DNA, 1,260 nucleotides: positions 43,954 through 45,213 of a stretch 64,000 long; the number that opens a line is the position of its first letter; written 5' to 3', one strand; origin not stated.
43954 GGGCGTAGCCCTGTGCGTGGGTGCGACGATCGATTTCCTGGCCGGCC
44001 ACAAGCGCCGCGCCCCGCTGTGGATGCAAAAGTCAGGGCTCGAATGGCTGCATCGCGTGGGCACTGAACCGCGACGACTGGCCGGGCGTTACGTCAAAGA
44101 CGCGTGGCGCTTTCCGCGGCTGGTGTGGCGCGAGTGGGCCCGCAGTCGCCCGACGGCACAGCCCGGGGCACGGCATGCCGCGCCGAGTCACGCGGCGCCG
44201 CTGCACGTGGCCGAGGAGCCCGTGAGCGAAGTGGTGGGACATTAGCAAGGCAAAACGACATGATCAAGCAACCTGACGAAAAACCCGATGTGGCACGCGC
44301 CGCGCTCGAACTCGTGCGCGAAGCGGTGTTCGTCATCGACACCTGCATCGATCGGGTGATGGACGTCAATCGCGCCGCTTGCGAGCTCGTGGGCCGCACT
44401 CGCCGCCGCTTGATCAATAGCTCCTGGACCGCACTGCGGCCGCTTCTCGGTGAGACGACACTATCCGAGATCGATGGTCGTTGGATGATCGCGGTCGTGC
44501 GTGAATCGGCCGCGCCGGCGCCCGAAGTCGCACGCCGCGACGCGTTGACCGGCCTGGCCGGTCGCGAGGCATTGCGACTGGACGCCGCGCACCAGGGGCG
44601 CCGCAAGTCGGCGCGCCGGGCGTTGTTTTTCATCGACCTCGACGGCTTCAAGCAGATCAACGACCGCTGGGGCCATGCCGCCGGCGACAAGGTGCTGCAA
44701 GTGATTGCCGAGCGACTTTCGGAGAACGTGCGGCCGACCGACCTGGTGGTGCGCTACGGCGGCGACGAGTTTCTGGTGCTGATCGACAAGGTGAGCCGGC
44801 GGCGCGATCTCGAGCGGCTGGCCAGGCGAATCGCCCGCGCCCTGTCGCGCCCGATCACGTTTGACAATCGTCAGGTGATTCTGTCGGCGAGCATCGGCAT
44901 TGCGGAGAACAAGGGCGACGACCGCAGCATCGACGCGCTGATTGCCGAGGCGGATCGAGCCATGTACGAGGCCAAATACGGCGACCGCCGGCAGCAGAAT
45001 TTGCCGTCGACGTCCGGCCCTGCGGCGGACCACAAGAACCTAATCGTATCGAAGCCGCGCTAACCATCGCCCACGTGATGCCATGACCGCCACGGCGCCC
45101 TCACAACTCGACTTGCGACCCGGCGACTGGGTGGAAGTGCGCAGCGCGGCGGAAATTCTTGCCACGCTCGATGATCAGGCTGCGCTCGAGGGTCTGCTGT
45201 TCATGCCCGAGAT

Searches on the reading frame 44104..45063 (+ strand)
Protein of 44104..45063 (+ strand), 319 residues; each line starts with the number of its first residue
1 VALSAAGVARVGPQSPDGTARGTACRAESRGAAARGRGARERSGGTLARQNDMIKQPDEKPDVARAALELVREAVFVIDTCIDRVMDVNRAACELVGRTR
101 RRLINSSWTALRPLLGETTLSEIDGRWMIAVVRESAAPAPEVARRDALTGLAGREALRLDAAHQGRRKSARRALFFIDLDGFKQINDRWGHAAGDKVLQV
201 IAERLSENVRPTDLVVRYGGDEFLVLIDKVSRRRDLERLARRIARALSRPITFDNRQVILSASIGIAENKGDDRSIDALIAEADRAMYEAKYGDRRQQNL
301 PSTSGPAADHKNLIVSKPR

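Call 3: search_protein_families(library=pfam, proteins=[window:44104-45063:+], max_evalue=10)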
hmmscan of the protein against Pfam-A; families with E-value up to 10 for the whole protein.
window:44104-45063:+ (319 aa): 6 families
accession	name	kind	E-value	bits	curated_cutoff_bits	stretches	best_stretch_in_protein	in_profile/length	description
PF00990.26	GGDEF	-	2.4e-42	144.9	23.8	1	144-295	2-159/161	Diguanylate cyclase, GGDEF domain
PF13188.13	PAS_8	-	9.7e-07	28.9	21.8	1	65-112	4-51/65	PAS domain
PF00989.32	PAS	-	0.012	16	22.6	1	65-107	4-45/113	PAS fold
PF08448.16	PAS_4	-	0.085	13.5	23.1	1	73-127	6-59/110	PAS fold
PF00817.25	IMS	-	0.11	12.8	23.2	1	212-270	88-140/148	impB/mucB/samB family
PF13426.13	PAS_9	-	0.18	12.6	27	1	74-111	3-39/103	PAS domain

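Call 69: search_protein_families(library=ncbifam, proteins=[window:44260-45063:+], max_evalue=0.01)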
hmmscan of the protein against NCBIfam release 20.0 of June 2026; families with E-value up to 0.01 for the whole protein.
window:44260-45063:+ (267 aa): 24 families
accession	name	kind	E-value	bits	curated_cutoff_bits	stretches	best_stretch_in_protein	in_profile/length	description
NF007423.1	PRK09966.1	equivalog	6.5e-48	163.5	325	1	90-239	238-390/390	diguanylate cyclase DgcN/YfiN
TIGR00254.1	GGDEF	domain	1.4e-40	138.7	37.4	1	90-244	4-162/168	diguanylate cyclase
NF007380.0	PRK09894.1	equivalog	7e-36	124.1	256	1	91-243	129-281/296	diguanylate cyclase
NF038266.1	diguan_SiaD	equivalog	4e-35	121.4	290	1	20-243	27-249/252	biofilm regulation diguanylate cyclase SiaD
NF045675.1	PhdiestaseDibA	equivalog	1e-33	116.6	980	1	77-245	189-360/623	phosphodiesterase DibA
NF007135.0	PRK09581.1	equivalog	6.1e-33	114.3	474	1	81-243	282-449/457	PleD family two-component system response regulator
NF007474.0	PRK10060.1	equivalog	1.2e-30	106.3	782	1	89-247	235-393/663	cyclic di-GMP phosphodiesterase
NF051473.1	DigCycDgcsShew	equivalog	3.6e-28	98.8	400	1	93-244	137-286/291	diguanylate cyclase DgcS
NF053781.1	cdiGMPphdstlr2612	equivalog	4.2e-28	97.6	1600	1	91-244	840-997/1268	Tlr1612 family c-di-GMP phosphodiesterase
NF007298.0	PRK09776.1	equivalog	9.3e-28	96.6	1135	1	91-246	684-842/1111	diguanylate cyclase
NF041606.1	dguan_cyc_DgcA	equivalog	1.1e-27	96.9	370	1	120-244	210-334/340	diguanylate cyclase DgcA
NF008467.0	PRK11359.1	equivalog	2.3e-23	82.1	857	1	91-241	376-524/800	oxygen-sensing cyclic-di-GMP phosphodiesterase DosP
NF011955.1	PRK15426.1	equivalog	5.6e-23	80.9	408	1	91-245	398-557/564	cellulose biosynthesis regulator diguanylate cyclase DgcQ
NF052458.1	PhdiestGepA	equivalog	1.3e-22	79.8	1200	1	94-239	428-569/840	phosphodiesterase GepA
NF040885.1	diguan_DgcJ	equivalog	1.4e-21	76.9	500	1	94-244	344-491/493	diguanylate cyclase DgcJ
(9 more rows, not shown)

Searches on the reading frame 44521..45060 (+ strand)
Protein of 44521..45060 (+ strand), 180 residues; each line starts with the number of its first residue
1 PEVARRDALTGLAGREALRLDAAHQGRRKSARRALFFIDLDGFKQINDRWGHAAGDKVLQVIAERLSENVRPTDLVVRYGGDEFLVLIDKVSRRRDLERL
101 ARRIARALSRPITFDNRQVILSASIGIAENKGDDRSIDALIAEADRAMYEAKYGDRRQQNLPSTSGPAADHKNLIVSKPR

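Call 49: find_homologous_proteins(query=window:44521-45060:+, max_evalue=0.00001)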
Query window:44521-45060:+ (180 aa): 1611 proteins with E <= 0.00001 among 3553 candidates; the best 120 are listed.
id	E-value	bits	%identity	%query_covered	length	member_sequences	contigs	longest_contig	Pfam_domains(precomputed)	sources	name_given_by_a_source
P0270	2.0e-108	378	100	100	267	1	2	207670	PF13188.14,PF00990.27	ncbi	ncbi:MAG: sensor domain-containing diguanylate cyclase [Pirellulales bacterium]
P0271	1.9e-56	209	66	88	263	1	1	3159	PF13188.14,PF08448.17,PF00989.32,PF00990.27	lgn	-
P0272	1.2e-54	203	68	85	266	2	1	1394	PF13188.14,PF00990.27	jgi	-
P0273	4.0e-53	198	67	87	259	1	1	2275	PF13426.14,PF13188.14,PF08448.17,PF00989.32,PF00990.27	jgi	jgi:diguanylate cyclase (GGDEF)-like protein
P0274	4.6e-53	198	64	86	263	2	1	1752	PF13188.14,PF00989.32,PF00990.27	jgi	-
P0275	5.6e-53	197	64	88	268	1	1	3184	PF13188.14,PF00989.32,PF00990.27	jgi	jgi:diguanylate cyclase (GGDEF)-like protein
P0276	5.7e-53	197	65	84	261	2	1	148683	PF00990.27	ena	-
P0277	1.6e-52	196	67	83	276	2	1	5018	PF13188.14,PF00989.32,PF00990.27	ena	-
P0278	2.8e-51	192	66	86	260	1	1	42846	PF13188.14,PF00990.27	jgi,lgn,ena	jgi:diguanylate cyclase (GGDEF)-like protein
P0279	5.5e-51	191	64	86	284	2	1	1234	PF13188.14,PF00990.27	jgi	jgi:diguanylate cyclase (GGDEF)-like protein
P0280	7.1e-51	191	60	89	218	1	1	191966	PF00990.27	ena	-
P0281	1.6e-50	189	62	89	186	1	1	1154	PF00990.27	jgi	jgi:diguanylate cyclase (GGDEF)-like protein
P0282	2.2e-50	189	64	83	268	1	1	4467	PF13188.14,PF00990.27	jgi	jgi:diguanylate cyclase (GGDEF)-like protein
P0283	2.2e-50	189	60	87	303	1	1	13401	PF13188.14,PF00990.27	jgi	jgi:diguanylate cyclase (GGDEF)-like protein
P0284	5.0e-50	188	63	89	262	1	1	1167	PF00990.27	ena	-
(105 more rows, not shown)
